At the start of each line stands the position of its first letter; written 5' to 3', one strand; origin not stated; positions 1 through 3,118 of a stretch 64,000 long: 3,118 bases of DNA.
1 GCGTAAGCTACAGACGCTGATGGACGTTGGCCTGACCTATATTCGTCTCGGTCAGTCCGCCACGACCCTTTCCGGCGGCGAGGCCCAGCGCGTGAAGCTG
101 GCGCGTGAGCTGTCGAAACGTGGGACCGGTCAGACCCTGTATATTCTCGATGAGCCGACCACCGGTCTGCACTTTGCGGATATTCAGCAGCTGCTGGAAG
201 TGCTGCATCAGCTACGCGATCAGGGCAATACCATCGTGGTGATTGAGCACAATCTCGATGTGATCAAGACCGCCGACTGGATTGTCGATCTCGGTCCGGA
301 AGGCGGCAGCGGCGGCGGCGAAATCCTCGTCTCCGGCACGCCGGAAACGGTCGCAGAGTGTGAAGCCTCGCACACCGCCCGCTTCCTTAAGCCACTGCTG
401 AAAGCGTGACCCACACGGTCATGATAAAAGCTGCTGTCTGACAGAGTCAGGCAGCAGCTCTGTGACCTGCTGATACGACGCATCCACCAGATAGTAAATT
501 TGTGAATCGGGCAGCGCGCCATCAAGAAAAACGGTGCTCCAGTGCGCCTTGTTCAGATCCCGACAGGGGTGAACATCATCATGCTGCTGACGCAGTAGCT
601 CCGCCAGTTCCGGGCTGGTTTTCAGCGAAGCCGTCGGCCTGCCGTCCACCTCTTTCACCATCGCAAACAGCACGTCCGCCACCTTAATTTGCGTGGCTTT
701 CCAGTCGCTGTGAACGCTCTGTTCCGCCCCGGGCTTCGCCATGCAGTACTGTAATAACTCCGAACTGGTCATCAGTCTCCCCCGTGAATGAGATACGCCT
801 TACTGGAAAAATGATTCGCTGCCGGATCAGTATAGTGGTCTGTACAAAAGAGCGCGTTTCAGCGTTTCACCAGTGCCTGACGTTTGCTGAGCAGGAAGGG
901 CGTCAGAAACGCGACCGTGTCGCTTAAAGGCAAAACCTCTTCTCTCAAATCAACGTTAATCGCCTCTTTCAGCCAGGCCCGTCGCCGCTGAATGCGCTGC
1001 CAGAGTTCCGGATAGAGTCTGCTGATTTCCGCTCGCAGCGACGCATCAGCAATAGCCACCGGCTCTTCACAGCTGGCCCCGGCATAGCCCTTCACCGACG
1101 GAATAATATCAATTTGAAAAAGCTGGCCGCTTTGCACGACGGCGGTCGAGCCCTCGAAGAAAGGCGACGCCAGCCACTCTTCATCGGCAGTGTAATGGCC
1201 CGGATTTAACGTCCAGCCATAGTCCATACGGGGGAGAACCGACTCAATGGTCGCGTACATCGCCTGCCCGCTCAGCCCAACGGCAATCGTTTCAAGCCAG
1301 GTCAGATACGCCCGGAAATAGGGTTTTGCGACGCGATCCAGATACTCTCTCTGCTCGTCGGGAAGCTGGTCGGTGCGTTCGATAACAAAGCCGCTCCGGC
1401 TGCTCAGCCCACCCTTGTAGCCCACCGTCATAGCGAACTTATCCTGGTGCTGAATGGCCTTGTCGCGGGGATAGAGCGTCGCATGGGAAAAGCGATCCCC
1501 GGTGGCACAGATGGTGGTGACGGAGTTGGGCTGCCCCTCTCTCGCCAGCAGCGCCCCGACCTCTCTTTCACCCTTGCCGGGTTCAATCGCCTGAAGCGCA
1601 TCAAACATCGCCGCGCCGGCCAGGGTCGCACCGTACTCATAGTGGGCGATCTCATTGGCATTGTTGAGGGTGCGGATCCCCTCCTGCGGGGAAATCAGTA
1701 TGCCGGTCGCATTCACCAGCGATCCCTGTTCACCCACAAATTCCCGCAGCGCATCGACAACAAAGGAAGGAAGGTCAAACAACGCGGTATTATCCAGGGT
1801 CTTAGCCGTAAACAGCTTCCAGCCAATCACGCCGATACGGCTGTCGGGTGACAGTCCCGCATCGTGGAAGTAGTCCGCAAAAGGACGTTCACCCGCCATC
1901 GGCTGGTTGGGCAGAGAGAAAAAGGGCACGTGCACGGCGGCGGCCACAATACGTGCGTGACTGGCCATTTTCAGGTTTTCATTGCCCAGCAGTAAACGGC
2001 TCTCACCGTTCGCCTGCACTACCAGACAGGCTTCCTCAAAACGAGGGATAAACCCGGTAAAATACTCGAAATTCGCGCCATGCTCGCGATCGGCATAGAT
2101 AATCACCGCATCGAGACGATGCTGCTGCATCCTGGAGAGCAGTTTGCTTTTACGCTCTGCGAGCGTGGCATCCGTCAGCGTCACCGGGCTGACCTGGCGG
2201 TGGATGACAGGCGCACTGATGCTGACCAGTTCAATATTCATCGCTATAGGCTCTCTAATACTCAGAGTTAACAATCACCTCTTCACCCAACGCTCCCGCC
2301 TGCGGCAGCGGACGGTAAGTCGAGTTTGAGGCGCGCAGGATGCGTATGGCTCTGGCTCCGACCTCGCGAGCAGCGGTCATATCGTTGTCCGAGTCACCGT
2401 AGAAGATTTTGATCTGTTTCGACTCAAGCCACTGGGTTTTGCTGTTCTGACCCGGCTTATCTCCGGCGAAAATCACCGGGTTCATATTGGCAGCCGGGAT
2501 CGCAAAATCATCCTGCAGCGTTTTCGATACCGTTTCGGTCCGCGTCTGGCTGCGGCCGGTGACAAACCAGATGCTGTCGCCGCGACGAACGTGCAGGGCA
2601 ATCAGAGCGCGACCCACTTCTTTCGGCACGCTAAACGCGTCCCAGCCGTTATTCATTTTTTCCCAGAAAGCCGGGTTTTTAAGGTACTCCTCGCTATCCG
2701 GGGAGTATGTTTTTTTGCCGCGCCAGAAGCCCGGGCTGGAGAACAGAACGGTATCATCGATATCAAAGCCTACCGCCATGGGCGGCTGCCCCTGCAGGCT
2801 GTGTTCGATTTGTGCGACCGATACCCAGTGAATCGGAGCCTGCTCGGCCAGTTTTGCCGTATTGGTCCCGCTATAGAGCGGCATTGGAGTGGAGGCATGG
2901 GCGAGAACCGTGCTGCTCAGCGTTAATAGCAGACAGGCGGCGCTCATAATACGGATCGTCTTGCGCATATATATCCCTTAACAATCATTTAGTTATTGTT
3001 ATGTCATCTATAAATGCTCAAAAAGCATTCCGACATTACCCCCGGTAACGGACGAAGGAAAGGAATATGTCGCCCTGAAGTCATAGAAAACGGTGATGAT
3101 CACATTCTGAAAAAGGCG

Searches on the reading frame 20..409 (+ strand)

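Call 28: search_protein_families(library=pfam, proteins=[window:20-409:+], max_evalue=0.001)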
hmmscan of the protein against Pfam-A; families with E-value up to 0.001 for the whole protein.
window:20-409:+ (129 aa): 1 family
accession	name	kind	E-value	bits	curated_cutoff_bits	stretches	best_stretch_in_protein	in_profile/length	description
PF00005.33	ABC_tran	-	3.7e-06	28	25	1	9-48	101-137/137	ABC transporter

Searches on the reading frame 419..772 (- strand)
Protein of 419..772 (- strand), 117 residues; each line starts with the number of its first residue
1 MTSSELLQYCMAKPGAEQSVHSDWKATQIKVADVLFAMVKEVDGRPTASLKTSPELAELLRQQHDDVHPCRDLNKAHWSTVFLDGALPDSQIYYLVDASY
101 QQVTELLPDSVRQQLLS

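Call 28: search_protein_families(library=pfam, proteins=[window:419-772:-], max_evalue=0.001)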
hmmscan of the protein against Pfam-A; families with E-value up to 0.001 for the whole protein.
window:419-772:- (117 aa): 1 family
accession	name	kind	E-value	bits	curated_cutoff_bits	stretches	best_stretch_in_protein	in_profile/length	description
PF04237.18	YjbR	-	4.7e-20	72.5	30.1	1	11-101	1-87/88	YjbR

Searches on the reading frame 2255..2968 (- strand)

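Call 29: search_protein_families(library=pfam, proteins=[window:2255-2968:-], max_evalue=0.001)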
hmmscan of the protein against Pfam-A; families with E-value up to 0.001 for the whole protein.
window:2255-2968:- (237 aa): 1 family
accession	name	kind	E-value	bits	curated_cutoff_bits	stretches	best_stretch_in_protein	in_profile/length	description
PF03767.20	Acid_phosphat_B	-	1.7e-25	90.3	27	1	49-219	63-228/230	HAD superfamily, subfamily IIIB (Acid phosphatase)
